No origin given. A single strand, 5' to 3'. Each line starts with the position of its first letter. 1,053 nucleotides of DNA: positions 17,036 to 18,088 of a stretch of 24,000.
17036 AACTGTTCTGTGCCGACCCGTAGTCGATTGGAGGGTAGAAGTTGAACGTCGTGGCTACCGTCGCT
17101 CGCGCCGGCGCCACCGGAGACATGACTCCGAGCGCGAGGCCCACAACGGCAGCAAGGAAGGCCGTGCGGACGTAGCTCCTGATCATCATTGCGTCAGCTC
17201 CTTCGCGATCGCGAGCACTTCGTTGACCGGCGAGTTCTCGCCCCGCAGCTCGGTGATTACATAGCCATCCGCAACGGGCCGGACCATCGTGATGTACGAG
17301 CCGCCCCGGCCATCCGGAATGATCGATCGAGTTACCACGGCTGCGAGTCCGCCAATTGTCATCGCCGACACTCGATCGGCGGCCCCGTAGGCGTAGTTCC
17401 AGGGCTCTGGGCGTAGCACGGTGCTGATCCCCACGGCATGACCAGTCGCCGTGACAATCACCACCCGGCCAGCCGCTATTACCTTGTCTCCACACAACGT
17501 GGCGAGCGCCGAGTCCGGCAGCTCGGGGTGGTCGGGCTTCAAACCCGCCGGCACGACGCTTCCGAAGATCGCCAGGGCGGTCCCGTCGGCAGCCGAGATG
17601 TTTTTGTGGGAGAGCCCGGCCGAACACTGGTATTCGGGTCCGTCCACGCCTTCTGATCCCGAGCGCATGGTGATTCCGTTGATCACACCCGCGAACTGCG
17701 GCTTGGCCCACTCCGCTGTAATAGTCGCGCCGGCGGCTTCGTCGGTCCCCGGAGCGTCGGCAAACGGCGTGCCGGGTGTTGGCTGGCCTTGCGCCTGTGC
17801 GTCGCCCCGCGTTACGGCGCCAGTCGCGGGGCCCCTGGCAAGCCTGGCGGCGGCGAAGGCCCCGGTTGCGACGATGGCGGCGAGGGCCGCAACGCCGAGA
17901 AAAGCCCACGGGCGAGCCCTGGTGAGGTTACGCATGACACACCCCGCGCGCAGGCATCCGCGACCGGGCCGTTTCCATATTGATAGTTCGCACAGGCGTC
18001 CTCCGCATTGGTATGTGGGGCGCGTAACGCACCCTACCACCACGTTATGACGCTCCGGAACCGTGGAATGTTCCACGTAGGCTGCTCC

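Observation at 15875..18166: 2.2-kb lower-GC three-gene insert bracketed by a duplicated tsaD 3' end (att-like direct repeat)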

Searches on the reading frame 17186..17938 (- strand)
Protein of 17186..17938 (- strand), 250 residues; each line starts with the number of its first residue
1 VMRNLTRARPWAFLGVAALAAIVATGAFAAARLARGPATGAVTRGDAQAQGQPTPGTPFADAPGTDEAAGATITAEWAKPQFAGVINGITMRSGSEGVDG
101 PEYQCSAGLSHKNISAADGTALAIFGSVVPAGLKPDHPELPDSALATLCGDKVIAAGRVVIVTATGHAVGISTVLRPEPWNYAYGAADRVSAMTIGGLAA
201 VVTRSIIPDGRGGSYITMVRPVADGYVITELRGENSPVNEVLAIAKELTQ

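Call 6: search_protein_families(library=pfam, proteins=[window:17186-17938:-], max_evalue=0.01)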
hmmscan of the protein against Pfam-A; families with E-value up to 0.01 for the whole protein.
window:17186-17938:- (250 aa): 0 families

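Call 47: search_protein_families(library=ncbifam, proteins=[window:17186-17938:-], max_evalue=0.01)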
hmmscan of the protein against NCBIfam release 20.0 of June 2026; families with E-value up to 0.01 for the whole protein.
window:17186-17938:- (250 aa): 0 families

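Call 48: search_protein_families(library=phrogs, proteins=[window:17186-17938:-], max_evalue=0.01)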
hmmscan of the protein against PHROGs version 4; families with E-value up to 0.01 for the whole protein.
window:17186-17938:- (250 aa): 0 families

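Call 49: find_homologous_proteins(query=window:17186-17935:-, max_evalue=0.001)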
Query window:17186-17935:- (249 aa): 7 proteins with E <= 0.001 among 8000 candidates.
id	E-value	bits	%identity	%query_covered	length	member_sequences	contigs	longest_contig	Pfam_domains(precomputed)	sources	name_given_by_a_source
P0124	3.2e-155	533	100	100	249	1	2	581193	-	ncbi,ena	-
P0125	1.6e-96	341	65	100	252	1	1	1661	-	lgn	-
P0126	2.4e-93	330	67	96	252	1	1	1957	-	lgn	-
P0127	2.9e-89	317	62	100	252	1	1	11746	-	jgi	jgi:hypothetical protein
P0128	2.9e-89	317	63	100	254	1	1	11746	-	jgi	jgi:hypothetical protein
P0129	2.6e-68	248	53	100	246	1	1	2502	-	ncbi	-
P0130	1.0e-19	89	35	74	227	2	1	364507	-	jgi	jgi:hypothetical protein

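Call 51: find_encoding_contigs(protein=P0127, flank=10000)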
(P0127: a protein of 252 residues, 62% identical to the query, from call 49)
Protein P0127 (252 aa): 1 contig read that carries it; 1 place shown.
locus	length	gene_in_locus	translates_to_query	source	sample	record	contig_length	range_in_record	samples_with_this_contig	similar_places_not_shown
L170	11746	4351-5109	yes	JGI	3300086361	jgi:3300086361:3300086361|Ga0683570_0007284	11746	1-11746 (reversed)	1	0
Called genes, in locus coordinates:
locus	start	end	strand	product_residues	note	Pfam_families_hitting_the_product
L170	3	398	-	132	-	?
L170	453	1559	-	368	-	PF00296:Bac_luciferase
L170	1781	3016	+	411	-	PF00296:Bac_luciferase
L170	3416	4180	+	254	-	-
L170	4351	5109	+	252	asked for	-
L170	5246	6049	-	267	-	PF00378:ECH_1, PF16113:ECH_2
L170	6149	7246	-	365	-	PF00296:Bac_luciferase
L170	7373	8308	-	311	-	PF13404:HTH_AsnC-type, PF13412:HTH_24, PF01037:AsnC_trans_reg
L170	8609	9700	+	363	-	PF00296:Bac_luciferase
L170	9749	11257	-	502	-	-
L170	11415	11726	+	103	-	-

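Call 60: predict_structure(alignment_id=A2)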
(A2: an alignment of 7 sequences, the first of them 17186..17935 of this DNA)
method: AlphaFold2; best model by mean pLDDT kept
length: 249 residues; sequences in the alignment: 7
mean_pLDDT: 61.3   pTM: 0.62
mean pLDDT of the five models: 61.3, 56.3, 54.6, 41.3, 40.9
residues with pLDDT >= 90: 13; 70-90: 112; 50-70: 34; < 50: 90
segments of 3 or more residues with pLDDT < 50: 1-81, 106-108
pLDDT, mean of each block of 10 residues (from residue 1): 34 32 26 24 27 34 29 31 68 62 56 73 77 65 74 86 87 85 71 82 63 85 89 86 88
secondary structure, 60 per line:
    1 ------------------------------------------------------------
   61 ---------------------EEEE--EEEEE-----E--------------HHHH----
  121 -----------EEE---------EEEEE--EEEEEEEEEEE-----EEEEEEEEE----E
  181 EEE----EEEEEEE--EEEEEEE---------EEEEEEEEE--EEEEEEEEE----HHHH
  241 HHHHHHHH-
elements in order: E82-85 E88-92 H113-116 E132-134 E144-148 E151-161 E167-175 E180-183 E188-194 E197-203 E213-221 E224-232 H237-248

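Call 68: fold_search(model_id=the predicted structure, library=pdb)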
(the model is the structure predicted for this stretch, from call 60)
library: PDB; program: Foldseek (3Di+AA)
matches with E <= 10: 1279; with E <= 0.001: 0
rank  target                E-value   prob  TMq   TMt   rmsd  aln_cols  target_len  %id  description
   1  1z94_E                2.3e-03  0.80  0.16  0.25   9.7       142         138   13  X-Ray Crystal Structure of Protein CV1439 from Chromobacterium violaceum. Northeast Structural Genomics Consortium Tar (released 2005-05-10)
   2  1z94_A                2.6e-03  0.82  0.18  0.25   9.8       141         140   13  X-Ray Crystal Structure of Protein CV1439 from Chromobacterium violaceum. Northeast Structural Genomics Consortium Tar (released 2005-05-10)
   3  1z94_C                2.6e-03  0.75  0.18  0.24   9.8       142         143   12  X-Ray Crystal Structure of Protein CV1439 from Chromobacterium violaceum. Northeast Structural Genomics Consortium Tar (released 2005-05-10)
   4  1z94_B                3.2e-03  0.75  0.18  0.24   9.7       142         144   12  X-Ray Crystal Structure of Protein CV1439 from Chromobacterium violaceum. Northeast Structural Genomics Consortium Tar (released 2005-05-10)
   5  6e5d                  6.7e-03  0.90  0.24  0.32   9.7       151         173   15  Crystal structure of LpqN involved in cell envelope biogenesis of Mycobacterium tuberculosis (released 2019-07-24)
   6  3wa5_B                1.6e-02  0.96  0.26  0.46   8.3       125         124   10  Crystal Structure of type VI peptidoglycan muramidase effector Tse3 in complex with its cognate immunity protein Tsi3 (released 2013-10-02)
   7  3hlz_B                1.7e-02  0.87  0.24  0.23   9.1       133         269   10  Crystal structure of BT_1490 (NP_810393.1) from BACTEROIDES THETAIOTAOMICRON VPI-5482 at 1.50 A resolution (released 2009-06-16)
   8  3lyd_B                2.1e-02  0.72  0.21  0.29   8.1       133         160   12  Crystal structure of Putative uncharacterized protein from Jonesia denitrificans (released 2010-03-09)
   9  6e8a_B                2.3e-02  0.82  0.25  0.38   9.3       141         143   11  Crystal structure of DcrB from Salmonella enterica at 1.92 Angstroms resolution (released 2018-10-31)
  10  4luq_D                2.5e-02  0.91  0.26  0.44   8.3       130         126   11  Crystal structure of virulence effector Tse3 in complex with neutralizer Tsi3 (released 2013-09-18)
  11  6e8a_A                2.6e-02  0.89  0.24  0.35   5.3       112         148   10  Crystal structure of DcrB from Salmonella enterica at 1.92 Angstroms resolution (released 2018-10-31)
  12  3tgo_D                2.8e-02  0.15  0.15  0.18  22.6       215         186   12  Crystal structure of the E. coli BamCD complex (released 2011-09-28)
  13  5zx9                  2.9e-02  0.94  0.28  0.40   6.0       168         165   13  Crystal structure of apo form fibronectin-binding protein Apa from Mycobacterium tuberculosis (released 2019-05-29)
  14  6jau_A                3.3e-02  0.51  0.17  0.15  12.8       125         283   14  The complex structure of Pseudomonas aeruginosa MucA/MucB. (released 2020-01-29)
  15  3uid_A                3.3e-02  0.28  0.14  0.20  10.5       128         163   10  Crystal Structure of Protein Ms6760 from Mycobacterium smegmatis (released 2011-11-23)
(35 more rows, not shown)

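Call 69: find_encoding_contigs(protein=P0124, flank=10000, max_places=6)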
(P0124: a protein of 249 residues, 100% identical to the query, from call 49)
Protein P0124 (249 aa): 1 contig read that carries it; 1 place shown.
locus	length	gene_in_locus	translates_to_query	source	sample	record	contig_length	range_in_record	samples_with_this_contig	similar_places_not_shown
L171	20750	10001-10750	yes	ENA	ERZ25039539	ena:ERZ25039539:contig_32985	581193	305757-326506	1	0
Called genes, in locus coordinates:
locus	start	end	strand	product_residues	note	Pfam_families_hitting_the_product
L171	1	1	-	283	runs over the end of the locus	PF01546:Peptidase_M20, PF07687:M20_dimer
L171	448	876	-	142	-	-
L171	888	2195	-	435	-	PF04389:Peptidase_M28 (faint), PF01546:Peptidase_M20, PF07687:M20_dimer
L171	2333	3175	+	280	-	PF00106:adh_short, PF13561:adh_short_C2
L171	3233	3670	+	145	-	PF00903:Glyoxalase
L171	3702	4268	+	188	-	-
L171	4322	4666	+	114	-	PF07883:Cupin_2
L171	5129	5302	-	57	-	-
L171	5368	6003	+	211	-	PF02515:CoA_transf_3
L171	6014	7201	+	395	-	PF00561:Abhydrolase_1 (faint), PF12146:Hydrolase_4 (weak), PF00326:Peptidase_S9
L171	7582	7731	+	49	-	-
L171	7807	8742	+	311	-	PF00296:Bac_luciferase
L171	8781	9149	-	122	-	PF03061:4HBT (weak)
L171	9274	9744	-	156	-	PF00903:Glyoxalase, PF13669:Glyoxalase_4 (weak), PF18029:Glyoxalase_6, PF22677:Ble-like_N (weak)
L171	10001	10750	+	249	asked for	-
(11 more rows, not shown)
